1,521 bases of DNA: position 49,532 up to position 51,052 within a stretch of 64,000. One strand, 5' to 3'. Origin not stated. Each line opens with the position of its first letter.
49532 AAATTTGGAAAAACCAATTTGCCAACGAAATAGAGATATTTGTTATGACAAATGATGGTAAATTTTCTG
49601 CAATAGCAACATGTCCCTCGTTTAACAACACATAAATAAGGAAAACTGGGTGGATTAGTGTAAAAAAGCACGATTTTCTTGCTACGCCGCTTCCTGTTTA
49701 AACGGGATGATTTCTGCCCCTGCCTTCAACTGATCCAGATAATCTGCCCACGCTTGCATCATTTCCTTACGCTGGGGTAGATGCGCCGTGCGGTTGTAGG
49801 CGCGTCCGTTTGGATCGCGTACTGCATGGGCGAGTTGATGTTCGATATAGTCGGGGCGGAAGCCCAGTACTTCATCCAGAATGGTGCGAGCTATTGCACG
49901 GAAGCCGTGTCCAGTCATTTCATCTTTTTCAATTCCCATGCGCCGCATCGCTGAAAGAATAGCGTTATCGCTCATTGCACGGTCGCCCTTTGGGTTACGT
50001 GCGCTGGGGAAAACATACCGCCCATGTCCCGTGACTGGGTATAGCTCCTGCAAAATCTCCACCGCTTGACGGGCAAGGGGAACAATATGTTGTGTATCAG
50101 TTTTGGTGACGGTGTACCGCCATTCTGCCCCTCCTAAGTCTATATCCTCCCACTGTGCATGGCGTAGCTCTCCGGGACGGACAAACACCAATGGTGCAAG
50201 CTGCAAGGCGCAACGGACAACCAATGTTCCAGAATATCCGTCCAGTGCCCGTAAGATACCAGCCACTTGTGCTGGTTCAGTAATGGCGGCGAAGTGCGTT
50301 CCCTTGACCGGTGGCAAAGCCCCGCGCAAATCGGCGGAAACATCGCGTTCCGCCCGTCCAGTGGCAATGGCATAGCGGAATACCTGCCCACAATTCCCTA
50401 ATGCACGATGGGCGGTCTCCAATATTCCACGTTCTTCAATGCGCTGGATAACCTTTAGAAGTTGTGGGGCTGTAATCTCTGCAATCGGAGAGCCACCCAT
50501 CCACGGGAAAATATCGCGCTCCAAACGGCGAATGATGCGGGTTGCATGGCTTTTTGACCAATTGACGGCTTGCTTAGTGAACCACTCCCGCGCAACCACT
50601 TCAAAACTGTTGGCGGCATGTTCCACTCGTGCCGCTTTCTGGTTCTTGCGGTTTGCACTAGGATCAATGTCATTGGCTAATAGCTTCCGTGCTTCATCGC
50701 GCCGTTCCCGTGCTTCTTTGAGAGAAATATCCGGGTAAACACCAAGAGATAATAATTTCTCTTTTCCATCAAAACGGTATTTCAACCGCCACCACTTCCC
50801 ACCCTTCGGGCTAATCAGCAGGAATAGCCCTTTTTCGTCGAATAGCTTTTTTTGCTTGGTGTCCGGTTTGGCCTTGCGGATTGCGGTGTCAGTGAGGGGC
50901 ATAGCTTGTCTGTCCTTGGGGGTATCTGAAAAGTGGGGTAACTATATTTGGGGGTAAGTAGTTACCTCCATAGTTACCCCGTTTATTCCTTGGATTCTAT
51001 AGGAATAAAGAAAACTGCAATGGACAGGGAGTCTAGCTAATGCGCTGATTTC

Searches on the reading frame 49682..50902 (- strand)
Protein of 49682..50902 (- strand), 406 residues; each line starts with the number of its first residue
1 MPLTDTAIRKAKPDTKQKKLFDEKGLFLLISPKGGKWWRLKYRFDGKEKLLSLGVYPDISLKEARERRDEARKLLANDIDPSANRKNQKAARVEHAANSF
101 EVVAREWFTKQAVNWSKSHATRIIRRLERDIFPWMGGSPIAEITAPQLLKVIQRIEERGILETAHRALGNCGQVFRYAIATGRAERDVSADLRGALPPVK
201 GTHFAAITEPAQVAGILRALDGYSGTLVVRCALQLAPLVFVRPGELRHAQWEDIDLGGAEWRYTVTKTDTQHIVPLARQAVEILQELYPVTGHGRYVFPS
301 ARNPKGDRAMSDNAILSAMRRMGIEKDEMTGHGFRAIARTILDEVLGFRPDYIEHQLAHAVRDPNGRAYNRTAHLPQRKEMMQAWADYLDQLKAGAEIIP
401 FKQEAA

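Call 23: find_encoding_contigs(protein=window:49682-50902:-, flank=10000, max_places=4)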
Protein window:49682-50902:- (406 aa): 2 contigs read that carry it; 1 place shown.
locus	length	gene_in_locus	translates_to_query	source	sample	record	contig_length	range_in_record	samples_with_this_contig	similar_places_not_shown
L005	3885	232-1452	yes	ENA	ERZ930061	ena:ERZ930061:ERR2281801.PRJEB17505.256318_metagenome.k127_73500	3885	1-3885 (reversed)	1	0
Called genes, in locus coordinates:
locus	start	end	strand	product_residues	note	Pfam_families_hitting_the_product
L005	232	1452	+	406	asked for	PF13356:Arm-DNA-bind_3, PF22022:Phage_int_M, PF00589:Phage_integrase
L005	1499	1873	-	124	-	-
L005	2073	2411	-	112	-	-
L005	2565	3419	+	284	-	-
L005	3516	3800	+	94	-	PF05930:Phage_AlpA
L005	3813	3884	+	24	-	?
